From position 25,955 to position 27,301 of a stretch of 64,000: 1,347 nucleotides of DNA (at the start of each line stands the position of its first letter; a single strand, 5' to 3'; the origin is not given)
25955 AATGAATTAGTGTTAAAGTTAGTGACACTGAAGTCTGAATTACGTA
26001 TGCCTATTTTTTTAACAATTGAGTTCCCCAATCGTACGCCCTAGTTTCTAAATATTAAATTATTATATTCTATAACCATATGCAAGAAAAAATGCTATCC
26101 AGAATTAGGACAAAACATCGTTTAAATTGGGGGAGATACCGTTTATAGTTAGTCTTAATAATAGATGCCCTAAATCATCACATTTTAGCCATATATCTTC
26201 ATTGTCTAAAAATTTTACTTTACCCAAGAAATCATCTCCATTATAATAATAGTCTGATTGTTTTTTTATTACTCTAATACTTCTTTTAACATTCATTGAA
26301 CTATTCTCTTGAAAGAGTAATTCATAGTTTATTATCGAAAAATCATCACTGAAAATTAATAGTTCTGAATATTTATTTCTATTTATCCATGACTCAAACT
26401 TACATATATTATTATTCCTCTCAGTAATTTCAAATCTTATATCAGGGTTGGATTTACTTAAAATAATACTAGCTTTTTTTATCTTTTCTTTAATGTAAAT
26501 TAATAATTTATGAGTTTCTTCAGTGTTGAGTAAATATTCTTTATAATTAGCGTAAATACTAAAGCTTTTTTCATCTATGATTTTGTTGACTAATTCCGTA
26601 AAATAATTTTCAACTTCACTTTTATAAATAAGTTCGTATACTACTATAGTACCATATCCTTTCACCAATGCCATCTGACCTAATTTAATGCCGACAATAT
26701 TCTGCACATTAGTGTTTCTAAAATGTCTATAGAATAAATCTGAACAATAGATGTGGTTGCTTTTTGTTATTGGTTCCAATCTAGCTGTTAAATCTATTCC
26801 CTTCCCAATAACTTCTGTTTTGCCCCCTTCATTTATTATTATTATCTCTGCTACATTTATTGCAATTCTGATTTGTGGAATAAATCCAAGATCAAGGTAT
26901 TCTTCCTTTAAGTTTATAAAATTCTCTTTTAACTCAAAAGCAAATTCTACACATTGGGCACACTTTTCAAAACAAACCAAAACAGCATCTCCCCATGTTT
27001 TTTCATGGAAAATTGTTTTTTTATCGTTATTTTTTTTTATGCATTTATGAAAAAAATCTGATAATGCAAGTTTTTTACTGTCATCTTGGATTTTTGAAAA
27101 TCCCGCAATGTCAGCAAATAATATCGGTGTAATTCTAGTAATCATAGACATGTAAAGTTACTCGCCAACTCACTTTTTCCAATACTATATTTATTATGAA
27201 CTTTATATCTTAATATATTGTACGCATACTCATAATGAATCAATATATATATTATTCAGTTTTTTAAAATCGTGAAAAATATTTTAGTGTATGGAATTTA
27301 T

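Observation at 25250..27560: AT-rich islet carrying a class III nucleotidyl cyclase with an unknown C-terminal domain plus three small ORFs – candidate cyclic-nucleotide signalling or anti-phage module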

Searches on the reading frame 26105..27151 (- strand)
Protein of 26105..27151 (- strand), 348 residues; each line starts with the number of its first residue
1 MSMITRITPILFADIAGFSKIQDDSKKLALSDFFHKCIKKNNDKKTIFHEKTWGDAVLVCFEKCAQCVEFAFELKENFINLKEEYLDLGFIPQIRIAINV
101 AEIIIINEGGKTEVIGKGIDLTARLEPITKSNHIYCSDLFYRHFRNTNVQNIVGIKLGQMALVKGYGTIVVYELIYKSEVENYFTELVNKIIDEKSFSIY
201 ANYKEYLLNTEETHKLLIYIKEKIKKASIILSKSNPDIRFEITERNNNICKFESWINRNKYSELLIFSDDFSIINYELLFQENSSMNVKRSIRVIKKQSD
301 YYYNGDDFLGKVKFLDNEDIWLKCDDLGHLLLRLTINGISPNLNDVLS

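Call 3: search_protein_families(library=pfam, proteins=[window:26105-27151:-], max_evalue=1)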
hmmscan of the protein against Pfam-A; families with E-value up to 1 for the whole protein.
window:26105-27151:- (348 aa): 4 families
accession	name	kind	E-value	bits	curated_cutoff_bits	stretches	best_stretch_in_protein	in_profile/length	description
PF00211.25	Guanylate_cyc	-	0.0024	17.9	21.9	1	10-149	11-157/183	Adenylate and Guanylate cyclase catalytic domain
PF04488.21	Gly_transf_sug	-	0.011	16.9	23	1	248-301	4-59/93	Glycosyltransferase sugar-binding region containing DXD motif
PF19323.4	KCTD4_C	-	0.079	13.6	27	1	221-295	28-102/122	BTB/POZ domain-containing protein KCTD4 C-terminus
PF24248.1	DUF7451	-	0.11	12.8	27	1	53-121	30-98/191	Domain of unknown function (DUF7451)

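Call 4: search_protein_families(library=padloc, proteins=[window:26105-27151:-], max_evalue=1)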
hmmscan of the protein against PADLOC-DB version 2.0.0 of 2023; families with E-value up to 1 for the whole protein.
window:26105-27151:- (348 aa): 0 families

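Call 5: search_protein_families(library=ncbifam, proteins=[window:26105-27151:-], max_evalue=1)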
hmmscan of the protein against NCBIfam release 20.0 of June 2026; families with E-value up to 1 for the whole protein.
window:26105-27151:- (348 aa): 0 families

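Call 6: find_homologous_proteins(query=window:26105-27151:-, max_evalue=0.001)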
Query window:26105-27151:- (348 aa): 2 proteins with E <= 0.001 among 1730 candidates.
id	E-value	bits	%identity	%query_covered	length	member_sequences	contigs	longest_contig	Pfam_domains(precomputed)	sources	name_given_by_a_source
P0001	1.3e-224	763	100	99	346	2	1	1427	-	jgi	-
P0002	5.3e-11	60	30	49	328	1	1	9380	PF00211.26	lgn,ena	-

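Call 7: search_solved_structures(query=window:26105-27151:-, max_evalue=10, show_alignments=3)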
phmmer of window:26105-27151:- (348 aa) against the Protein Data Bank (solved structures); distinct sequences matched with E-value up to 10: 7.
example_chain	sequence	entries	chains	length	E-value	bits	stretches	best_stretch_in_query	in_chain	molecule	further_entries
3mr7_A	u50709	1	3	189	9.7e-06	28.1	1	6-143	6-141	Adenylate/guanylate cyclase/hydrolase, alpha/beta fold family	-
3r5g_A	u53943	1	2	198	0.0034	19.8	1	9-174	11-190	CyaB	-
3et6_A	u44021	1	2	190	0.0054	19.1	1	9-173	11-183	Soluble guanylyl cyclase beta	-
2w01_A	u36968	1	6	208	0.25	13.7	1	66-138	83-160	ADENYLATE CYCLASE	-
5oyh_A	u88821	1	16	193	0.3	13.4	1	46-150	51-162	Nucleotide cyclase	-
6aoa_A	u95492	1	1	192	0.93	11.8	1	46-150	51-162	Bacterio-rhodopsin/guanylyl cyclase 1 fusion protein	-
6fht_A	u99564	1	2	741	1.7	10.9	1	51-138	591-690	Bacteriophytochrome,Adenylate cyclase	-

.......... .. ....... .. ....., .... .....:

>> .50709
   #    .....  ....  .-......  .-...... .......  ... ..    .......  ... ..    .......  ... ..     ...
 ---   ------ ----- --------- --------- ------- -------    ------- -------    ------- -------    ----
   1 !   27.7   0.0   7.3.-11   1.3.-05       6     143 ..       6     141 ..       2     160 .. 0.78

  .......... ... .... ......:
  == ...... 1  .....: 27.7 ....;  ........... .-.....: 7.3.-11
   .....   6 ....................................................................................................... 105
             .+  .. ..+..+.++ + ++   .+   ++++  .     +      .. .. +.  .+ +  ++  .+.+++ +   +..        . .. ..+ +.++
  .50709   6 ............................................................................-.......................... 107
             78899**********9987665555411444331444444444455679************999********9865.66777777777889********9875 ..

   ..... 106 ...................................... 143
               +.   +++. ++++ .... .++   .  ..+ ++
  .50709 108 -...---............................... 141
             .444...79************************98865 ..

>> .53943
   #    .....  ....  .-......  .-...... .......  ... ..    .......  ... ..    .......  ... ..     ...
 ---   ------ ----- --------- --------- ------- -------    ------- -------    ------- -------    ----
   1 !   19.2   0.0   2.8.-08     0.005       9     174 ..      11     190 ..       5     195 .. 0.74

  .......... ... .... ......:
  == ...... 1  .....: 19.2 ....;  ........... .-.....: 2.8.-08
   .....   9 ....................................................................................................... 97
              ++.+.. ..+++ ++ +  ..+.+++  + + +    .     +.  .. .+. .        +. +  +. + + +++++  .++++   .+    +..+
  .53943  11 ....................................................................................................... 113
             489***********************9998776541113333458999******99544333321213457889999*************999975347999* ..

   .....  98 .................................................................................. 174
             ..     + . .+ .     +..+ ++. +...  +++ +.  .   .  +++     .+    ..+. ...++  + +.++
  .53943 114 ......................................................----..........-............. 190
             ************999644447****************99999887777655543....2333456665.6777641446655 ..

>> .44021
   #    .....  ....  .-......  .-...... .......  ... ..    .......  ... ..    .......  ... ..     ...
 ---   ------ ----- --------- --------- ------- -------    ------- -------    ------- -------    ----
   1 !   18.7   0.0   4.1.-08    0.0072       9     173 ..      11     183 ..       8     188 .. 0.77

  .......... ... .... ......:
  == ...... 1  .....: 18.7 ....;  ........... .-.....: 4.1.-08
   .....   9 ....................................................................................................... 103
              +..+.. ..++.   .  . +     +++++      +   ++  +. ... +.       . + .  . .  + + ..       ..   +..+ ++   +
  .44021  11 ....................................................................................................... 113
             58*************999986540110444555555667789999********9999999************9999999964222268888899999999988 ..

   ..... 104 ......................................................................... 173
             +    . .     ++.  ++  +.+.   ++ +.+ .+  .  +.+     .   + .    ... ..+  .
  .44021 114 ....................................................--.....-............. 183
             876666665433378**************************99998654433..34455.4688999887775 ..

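Call 9: find_encoding_contigs(protein=P0002, flank=6000)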
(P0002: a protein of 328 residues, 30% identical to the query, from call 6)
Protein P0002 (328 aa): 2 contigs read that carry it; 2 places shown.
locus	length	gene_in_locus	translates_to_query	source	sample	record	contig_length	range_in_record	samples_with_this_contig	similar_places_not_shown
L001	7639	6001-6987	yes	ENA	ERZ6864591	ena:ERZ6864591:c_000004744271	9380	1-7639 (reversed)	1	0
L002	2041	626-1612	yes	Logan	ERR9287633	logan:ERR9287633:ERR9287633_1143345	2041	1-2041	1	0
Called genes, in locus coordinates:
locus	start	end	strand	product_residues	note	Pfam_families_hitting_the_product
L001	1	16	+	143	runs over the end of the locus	-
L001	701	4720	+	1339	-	PF01590:GAF (weak), PF13185:GAF_2 (weak), PF01590:GAF (weak), PF02518:HATPase_c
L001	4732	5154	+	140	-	PF00072:Response_reg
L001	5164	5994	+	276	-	-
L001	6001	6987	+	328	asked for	PF00211:Guanylate_cyc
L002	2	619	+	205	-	?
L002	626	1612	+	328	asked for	PF00211:Guanylate_cyc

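Call 19: find_encoding_contigs(protein=P0001, flank=6000)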
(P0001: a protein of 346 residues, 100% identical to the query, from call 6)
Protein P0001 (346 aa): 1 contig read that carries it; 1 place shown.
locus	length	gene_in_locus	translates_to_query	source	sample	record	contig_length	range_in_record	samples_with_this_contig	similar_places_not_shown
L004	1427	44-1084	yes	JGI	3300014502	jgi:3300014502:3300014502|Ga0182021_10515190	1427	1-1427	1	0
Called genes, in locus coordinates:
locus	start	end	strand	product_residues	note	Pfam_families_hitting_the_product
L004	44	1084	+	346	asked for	-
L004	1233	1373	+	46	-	-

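Call 20: search_protein_representatives(protein=window:26105-27151:-)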
Query: 348 residues. Proteins with E-value up to 0.001 (for the whole library): 1117; up to 1e-10: 115; up to 1e-30: 1. The best 150 are listed.
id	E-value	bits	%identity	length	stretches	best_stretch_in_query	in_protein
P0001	4.1e-225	762.5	100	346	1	3-348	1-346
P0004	6.7e-29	117.5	36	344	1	7-241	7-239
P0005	5.1e-28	114.6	34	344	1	6-179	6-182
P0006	2.2e-27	112.5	40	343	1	4-178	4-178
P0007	1.8e-25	106.2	32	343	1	5-209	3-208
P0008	2.6e-25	105.7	34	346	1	6-240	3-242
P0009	1.5e-24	103.2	35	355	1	8-181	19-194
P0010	4.6e-24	101.6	35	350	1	6-180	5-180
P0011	4.5e-23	98.3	36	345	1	5-176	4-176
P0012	9.6e-23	97.2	34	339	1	5-175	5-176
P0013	5.2e-22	94.8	30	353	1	6-262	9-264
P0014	5.7e-22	94.7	32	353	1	4-270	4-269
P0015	7.5e-22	94.3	30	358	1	2-250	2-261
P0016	9.5e-22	94.0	36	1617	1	6-180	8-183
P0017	3.1e-21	92.3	32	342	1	5-181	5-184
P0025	3.0e-19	85.8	28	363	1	8-228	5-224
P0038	5.3e-18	81.7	38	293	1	8-148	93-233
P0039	1.2e-17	80.4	34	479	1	8-195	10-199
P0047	2.5e-16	76.2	31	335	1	6-314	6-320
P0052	4.6e-16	75.3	32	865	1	7-171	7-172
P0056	4.8e-15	71.9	30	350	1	10-184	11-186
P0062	8.5e-14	67.8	30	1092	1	6-175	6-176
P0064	1.6e-13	66.9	27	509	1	4-196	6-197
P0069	1.1e-12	64.2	27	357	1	5-245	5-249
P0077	3.3e-12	62.6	29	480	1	9-188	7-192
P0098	1.5e-11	60.5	34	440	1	5-174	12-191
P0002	1.7e-11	60.3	29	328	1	8-179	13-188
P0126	3.0e-10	56.2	28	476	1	4-177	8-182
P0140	6.5e-10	55.1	28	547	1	5-180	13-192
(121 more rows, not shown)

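Call 24: search_protein_families(library=pfam, alignment_id=A1, max_evalue=0.01)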
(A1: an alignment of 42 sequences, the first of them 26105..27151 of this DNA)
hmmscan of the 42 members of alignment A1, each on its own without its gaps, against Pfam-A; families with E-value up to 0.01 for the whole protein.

A. member 1, window:26105-27151:- (348 aa): 1 family
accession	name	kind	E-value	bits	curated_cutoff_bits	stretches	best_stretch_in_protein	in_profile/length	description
PF00211.25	Guanylate_cyc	-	0.0024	17.9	21.9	1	10-149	11-157/183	Adenylate and Guanylate cyclase catalytic domain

B. families by the number of members that match (of 42 scanned): 1 family
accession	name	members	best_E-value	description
PF00211.25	Guanylate_cyc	39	6.2e-13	Adenylate and Guanylate cyclase catalytic domain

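Call 25: search_protein_families(library=padloc, alignment_id=A1, max_evalue=0.01)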
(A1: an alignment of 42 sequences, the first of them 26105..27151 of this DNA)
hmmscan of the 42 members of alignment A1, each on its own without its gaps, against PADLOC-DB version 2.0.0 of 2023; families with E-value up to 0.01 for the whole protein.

A. member 1, window:26105-27151:- (348 aa): 0 families

B. families by the number of members that match (of 42 scanned): 10 families
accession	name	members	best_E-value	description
PDLC00420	ThsB1|ThsB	41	4e-34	TIR-like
PDLC00734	PycC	11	3.2e-07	Pycsar cyclase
PDLC00763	PycC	3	0.003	Pycsar cyclase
PDLC02367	PycC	2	0.00083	-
PDLC00766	PycC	1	0.0012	Pycsar cyclase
PDLC01541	Cas11b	1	0.0015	CAS-I-B; effector_SS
PDLC02369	PycC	1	0.0022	-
PDLC02890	DpdH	1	0.0036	DpdH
PDLC02366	PycC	1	0.0052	-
PDLC00602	ZorA1|ZorA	1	0.0096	MotA/ExbB/TolQ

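Call 26: search_protein_families(library=padloc, proteins=[P0004, P0005, P0006, P0011, P0014, P0047, P0056, P0025, P0002, P0069], max_evalue=0.1)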
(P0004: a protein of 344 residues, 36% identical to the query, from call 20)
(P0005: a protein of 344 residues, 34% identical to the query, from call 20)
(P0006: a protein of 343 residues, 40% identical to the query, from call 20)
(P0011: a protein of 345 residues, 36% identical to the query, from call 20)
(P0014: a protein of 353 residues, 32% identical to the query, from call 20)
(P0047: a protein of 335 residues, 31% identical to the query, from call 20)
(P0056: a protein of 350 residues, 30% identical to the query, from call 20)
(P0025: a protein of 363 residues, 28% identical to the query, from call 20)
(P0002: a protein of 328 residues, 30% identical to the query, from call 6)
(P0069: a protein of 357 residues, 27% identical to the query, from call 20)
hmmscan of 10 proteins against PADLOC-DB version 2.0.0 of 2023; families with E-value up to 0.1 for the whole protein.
P0004 (344 aa): 1 family
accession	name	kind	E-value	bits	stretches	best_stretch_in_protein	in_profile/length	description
PDLC00420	ThsB1|ThsB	-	2.9e-22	77.3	1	197-343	176-316/319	TIR-like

P0005 (344 aa): 2 families
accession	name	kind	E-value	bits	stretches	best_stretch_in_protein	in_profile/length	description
PDLC00420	ThsB1|ThsB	-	4e-34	116.2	1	187-341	156-314/319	TIR-like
PDLC04542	PDC-M25B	-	0.037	11.5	0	9-140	100-217/245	-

P0006 (343 aa): 1 family
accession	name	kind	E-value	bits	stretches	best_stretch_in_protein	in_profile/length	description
PDLC00420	ThsB1|ThsB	-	5.8e-22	76.3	1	196-341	176-315/319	TIR-like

P0011 (345 aa): 1 family
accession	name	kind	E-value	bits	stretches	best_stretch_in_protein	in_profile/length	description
PDLC00420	ThsB1|ThsB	-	1.9e-22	77.9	1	201-343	173-315/319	TIR-like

P0014 (353 aa): 2 families
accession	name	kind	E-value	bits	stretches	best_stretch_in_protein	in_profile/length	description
PDLC00420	ThsB1|ThsB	-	1.3e-10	38.9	1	198-342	176-309/319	TIR-like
PDLC00734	PycC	-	0.015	12.4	1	4-58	186-243/374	Pycsar cyclase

P0047 (335 aa): 1 family
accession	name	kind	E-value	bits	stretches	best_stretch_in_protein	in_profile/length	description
PDLC00420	ThsB1|ThsB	-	7e-18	62.9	1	194-333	174-315/319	TIR-like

P0056 (350 aa): 1 family
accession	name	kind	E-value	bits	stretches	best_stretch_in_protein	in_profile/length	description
PDLC02367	PycC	-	0.00028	18.4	1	53-148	93-196/226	-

P0025 (363 aa): 1 family
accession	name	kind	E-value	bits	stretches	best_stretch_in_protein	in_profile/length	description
PDLC00734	PycC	-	0.016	12.3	1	4-100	188-294/374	Pycsar cyclase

P0002 (328 aa): 0 families

P0069 (357 aa): 0 families

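Call 31: find_related_loci(query=A2, collection=genome_contigs, flank=6000)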
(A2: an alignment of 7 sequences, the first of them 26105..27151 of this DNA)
Query A2 (348 aa) in genome_contigs; peptide patterns used: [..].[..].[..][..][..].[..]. (x = any residue, [..] = any of these).
36 stretches matched a pattern; 4 encode a relative of the query (tblastn E <= 1e-3); 4 distinct loci.
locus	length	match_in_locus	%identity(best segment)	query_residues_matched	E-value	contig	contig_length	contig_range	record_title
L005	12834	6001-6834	32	7-286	3e-34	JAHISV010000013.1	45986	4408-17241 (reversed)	MAG: Bacteroidetes bacterium isolate MM_PC_MetaG.mb.19 MM_PC_MetaG.mb.19_k141_1313769, whole genome shotgun sequence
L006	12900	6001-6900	27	1-275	6e-28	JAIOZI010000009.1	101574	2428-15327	MAG: Melioribacteraceae bacterium isolate Tobar13.5m-G5 Tobar13-5m-C191, whole genome shotgun sequence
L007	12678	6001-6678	27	8-234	3e-22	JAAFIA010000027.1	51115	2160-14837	MAG: Bacteroidetes bacterium isolate bin17.concoct.ball.095 WN_Bacteroidetes_4_scaffold_27, whole genome shotgun sequenc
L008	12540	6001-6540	30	1-179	2e-20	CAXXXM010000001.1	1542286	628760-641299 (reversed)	MAG: Melioribacteraceae bacterium isolate 19b69164-f2ba-4969-9034-9b84567f6f9b genome assembly, contig: contig_1, whole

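Call 40: predict_structure(alignment_id=A1)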
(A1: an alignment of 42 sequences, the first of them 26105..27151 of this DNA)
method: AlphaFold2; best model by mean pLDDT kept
length: 348 residues; sequences in the alignment: 42
mean_pLDDT: 81.1   pTM: 0.64
mean pLDDT of the five models: 81.1, 80.0, 79.9, 79.3, 78.7
residues with pLDDT >= 90: 161; 70-90: 102; 50-70: 47; < 50: 38
segments of 3 or more residues with pLDDT < 50: 195-205, 285-287, 307-318, 339-348
pLDDT, mean of each block of 10 residues (from residue 1): 97 96 93 94 89 96 97 95 77 96 97 97 97 98 95 90 95 92 72 46 53 84 88 88 87 88 78 56 54 68 54 42 73 67 42
secondary structure, 60 per line:
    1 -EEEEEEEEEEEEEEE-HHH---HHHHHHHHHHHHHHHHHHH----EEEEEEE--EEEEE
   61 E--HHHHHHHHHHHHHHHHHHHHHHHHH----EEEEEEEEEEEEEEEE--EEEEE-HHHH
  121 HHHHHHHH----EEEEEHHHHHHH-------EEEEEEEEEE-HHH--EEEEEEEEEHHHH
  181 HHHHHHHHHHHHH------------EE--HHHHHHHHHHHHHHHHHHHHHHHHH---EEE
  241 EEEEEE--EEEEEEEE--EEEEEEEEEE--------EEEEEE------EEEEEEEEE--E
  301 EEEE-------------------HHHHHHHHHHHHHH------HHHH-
elements in order: E2-16 H24-42 E47-53 E56-61 H64-88 E93-108 E111-115 H117-128 E133-137 H138-144 E152-161 E168-176 H177-193 H210-234 E238-246 E249-256 E259-268 E277-282 E289-297 E300-304 H324-337 H344-347
